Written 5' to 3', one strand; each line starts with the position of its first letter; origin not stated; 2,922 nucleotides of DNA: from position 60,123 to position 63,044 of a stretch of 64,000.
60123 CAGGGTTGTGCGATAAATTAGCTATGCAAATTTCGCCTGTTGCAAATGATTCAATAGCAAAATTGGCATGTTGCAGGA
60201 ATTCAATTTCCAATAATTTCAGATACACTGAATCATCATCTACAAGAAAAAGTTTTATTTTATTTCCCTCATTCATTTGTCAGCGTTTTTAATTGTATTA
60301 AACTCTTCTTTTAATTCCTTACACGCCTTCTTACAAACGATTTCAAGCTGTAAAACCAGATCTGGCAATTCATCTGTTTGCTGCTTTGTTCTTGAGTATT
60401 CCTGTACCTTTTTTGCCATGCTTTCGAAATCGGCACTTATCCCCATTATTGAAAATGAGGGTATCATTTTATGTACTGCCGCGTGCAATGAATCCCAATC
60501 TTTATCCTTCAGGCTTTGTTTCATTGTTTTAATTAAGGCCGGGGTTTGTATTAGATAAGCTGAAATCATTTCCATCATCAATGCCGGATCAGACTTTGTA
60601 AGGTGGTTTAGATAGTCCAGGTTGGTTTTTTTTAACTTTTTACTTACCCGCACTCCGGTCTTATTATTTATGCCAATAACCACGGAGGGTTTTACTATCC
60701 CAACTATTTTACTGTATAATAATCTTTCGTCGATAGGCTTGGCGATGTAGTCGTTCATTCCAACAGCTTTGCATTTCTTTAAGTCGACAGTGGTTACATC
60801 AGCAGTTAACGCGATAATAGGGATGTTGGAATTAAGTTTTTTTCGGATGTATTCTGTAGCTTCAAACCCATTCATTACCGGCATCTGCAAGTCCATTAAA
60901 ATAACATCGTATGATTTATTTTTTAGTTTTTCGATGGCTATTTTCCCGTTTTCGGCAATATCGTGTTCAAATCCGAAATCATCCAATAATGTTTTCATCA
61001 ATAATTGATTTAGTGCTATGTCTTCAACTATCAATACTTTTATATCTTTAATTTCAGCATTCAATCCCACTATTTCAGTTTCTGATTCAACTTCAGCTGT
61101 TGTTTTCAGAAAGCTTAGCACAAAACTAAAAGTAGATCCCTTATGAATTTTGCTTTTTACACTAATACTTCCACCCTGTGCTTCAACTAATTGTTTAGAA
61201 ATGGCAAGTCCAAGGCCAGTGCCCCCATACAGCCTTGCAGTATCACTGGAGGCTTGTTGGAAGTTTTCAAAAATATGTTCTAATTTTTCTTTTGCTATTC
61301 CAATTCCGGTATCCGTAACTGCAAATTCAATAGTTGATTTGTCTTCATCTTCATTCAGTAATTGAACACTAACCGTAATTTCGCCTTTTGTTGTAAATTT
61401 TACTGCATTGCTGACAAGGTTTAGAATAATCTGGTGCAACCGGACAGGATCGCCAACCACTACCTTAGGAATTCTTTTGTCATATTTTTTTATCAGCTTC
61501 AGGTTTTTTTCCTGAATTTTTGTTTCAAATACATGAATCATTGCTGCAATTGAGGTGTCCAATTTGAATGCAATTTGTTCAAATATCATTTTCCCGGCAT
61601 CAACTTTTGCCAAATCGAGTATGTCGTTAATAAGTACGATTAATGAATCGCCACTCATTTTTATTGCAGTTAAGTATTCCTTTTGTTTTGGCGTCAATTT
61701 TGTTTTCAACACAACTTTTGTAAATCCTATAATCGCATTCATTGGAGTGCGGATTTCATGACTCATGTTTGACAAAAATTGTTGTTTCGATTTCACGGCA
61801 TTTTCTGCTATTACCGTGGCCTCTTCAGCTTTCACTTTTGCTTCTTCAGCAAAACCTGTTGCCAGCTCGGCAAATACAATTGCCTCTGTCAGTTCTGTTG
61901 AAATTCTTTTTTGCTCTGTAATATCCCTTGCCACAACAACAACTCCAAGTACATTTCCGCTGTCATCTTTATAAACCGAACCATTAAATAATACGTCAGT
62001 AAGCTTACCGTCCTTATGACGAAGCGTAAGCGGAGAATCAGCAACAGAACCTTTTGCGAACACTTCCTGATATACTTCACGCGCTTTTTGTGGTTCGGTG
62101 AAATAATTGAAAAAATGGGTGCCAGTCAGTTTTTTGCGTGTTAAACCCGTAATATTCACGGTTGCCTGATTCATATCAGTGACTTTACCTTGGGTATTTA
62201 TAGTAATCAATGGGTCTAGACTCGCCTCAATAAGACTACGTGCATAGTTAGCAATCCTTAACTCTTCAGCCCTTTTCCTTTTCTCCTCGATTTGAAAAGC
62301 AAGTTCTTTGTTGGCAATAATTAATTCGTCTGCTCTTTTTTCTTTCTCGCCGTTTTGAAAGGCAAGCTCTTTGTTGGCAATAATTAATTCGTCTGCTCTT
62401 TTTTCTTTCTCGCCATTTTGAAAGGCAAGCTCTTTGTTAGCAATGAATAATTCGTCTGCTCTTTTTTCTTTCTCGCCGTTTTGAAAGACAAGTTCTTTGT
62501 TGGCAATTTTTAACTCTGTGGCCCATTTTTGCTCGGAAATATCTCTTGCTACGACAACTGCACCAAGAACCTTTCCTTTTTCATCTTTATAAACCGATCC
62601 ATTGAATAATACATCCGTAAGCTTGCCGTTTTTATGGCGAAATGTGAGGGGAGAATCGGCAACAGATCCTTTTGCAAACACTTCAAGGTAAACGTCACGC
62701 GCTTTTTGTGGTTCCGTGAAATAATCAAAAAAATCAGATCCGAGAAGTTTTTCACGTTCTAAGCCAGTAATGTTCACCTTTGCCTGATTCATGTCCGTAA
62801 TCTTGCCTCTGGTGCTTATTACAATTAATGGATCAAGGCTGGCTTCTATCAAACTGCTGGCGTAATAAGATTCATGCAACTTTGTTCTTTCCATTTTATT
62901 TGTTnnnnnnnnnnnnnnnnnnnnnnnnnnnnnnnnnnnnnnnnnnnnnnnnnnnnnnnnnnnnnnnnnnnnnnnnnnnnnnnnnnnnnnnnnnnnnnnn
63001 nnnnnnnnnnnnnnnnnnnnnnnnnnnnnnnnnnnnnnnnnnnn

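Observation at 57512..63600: One 38-nt AraC-style operator in three promoters links a PAS hybrid kinase module to CsbD and an ice-binding lipoprotein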

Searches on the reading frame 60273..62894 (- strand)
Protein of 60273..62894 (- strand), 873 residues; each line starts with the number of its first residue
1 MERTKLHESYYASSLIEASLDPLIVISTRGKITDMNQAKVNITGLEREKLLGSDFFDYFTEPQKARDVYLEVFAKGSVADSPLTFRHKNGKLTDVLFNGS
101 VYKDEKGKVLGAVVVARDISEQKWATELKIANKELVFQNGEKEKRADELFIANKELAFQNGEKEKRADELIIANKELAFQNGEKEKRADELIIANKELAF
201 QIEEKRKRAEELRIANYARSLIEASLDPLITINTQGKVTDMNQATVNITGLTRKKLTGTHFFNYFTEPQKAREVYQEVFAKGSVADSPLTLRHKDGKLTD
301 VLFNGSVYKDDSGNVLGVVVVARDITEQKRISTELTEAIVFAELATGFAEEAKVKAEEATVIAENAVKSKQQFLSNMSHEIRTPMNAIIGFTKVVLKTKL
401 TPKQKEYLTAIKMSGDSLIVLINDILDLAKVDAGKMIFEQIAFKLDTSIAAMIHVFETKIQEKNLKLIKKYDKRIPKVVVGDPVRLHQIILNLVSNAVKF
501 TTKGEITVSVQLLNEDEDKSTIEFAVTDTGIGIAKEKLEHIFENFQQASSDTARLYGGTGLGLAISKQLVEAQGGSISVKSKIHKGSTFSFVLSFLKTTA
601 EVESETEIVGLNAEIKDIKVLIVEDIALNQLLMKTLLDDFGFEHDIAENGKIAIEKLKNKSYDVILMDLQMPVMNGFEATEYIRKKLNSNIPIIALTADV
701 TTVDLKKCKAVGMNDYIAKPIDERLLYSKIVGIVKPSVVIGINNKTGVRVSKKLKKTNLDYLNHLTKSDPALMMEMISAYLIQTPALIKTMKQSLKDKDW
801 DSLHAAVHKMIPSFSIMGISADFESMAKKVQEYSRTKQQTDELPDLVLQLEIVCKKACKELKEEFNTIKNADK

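Call 5: search_protein_families(library=pfam, proteins=[window:60273-62894:-], max_evalue=0.01)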
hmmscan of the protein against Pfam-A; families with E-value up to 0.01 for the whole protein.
window:60273-62894:- (873 aa): 10 families
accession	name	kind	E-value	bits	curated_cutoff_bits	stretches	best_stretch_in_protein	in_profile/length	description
PF02518.31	HATPase_c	-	1.2e-30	106.6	26.4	1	481-594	1-108/111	Histidine kinase-, DNA gyrase B-, and HSP90-like ATPase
PF13426.13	PAS_9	-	3.7e-29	101.5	27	2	228-327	3-103/103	PAS domain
PF00072.30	Response_reg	-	5.2e-27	94.6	30.2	1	620-730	1-110/111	Response regulator receiver domain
PF00989.32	PAS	-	4.3e-24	85.1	22.6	2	219-325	4-113/113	PAS fold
PF08448.16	PAS_4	-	4.6e-24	85.2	23.1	2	223-330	2-110/110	PAS fold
PF00512.31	HisKA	-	2.5e-20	72.7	26.9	1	369-434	1-66/66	His Kinase A (phospho-acceptor) domain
PF24820.1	Diguanyl_cycl_sensor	-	9.2e-13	48.5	28.1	2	221-293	1-72/109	Diguanylate cyclase-like sensor domain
PF08447.18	PAS_3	-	2.9e-12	47.1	25.6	2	239-321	2-88/89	PAS fold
PF13188.13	PAS_8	-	4.4e-09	36.4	21.8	2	219-256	4-43/65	PAS domain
PF13589.12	HATPase_c_3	-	0.00041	20.8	25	1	486-580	3-94/137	Histidine kinase-, DNA gyrase B-, and HSP90-like ATPase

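Call 20: search_protein_families(library=ncbifam, max_evalue=0.01, proteins=[window:60273-62894:-])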
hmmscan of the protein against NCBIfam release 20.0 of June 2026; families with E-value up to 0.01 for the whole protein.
window:60273-62894:- (873 aa): 149 families (the best 25 are shown)
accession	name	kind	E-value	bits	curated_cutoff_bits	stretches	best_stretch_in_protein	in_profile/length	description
NF008318.0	PRK11107.1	equivalog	3.9e-118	395.9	890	2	362-608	285-531/920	two-component sensor histidine kinase BarA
NF008302.0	PRK11091.1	equivalog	6e-102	342.2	838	2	362-863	275-771/779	aerobic respiration two-component sensor histidine kinase ArcB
TIGR02956.1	TMAO_torS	equivalog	1.2e-101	341.4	676.5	1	355-734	449-820/967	TMAO reductase system sensor histidine kinase/response regulator TorS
NF041947.1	LuxQ_Vibrio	equivalog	4.9e-96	322.4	1200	1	339-730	442-835/843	quorum-sensing autoinducer 2 sensor kinase/phosphatase LuxQ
NF045901.1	HisKinLetSLeg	equivalog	3e-95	320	1650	2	363-603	286-527/906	two-component system sensor histidine kinase LetS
NF038297.2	hybrid_HK_HrmK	equivalog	5.8e-81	272.9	725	1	368-727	233-601/607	hybrid histidine kinase/response regulator HrmK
NF011874.0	PRK15347.1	equivalog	2.6e-75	254.1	852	2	355-602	383-621/921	two component system sensor kinase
NF008099.0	PRK10841.1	equivalog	2.6e-68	230.7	920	2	358-603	458-698/949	two-component system sensor histidine kinase RcsC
NF008468.0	PRK11360.1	equivalog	2.1e-67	227.9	646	3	374-598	400-611/616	two-component system sensor histidine kinase AtoS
NF046044.1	PnpS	equivalog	5.4e-66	223.2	400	2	368-593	168-389/390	two-component system histidine kinase PnpS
NF008543.0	PRK11466.1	equivalog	2.4e-65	221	982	1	354-745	428-799/914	TMAO reductase system sensor histidine kinase/response regulator TorS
NF047874.1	MASE3_PAS_HK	subfamily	2.2e-61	208.5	560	2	189-618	237-647/655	MASE3 domain-containing sensor histidine kinase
NF007420.1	PRK09959.1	equivalog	2.8e-55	187.5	1995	1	363-821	705-1150/1197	acid-sensing system histidine kinase EvgS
NF033092.0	HK_WalK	equivalog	8.8e-55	186.4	725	2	368-594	370-593/594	cell wall metabolism sensor histidine kinase WalK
TIGR02966.1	phoR_proteo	equivalog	8.6e-54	182.8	334.2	1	368-592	112-332/333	phosphate regulon sensor histidine kinase PhoR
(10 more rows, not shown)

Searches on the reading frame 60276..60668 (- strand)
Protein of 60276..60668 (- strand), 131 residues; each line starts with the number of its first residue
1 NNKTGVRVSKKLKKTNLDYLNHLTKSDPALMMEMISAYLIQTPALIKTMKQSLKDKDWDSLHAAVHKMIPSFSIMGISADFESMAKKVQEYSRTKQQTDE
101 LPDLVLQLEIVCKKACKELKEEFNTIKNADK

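Call 55: search_solved_structures(query=window:60276-60668:-, max_evalue=1, show_alignments=1)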
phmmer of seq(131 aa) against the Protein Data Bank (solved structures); distinct sequences matched with E-value up to 1: 0.
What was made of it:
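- Tried and rejected: A PDB sequence search gave no hit (call 55).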

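Call 56: search_protein_families(library=pfam, max_evalue=10, proteins=[window:60276-60668:-])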
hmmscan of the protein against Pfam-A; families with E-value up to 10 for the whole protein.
seq(131 aa): 2 families
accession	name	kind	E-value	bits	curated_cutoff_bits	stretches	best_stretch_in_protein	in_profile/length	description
PF01627.28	Hpt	-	0.00039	21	24.6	1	33-100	1-67/84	Hpt domain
PF25594.1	GldB_lipo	-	0.0032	17.6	27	1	7-95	19-108/309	Gliding motility protein GldB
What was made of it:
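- The HPt call is below Pfam's threshold (21 against 24.6 bits, call 56).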
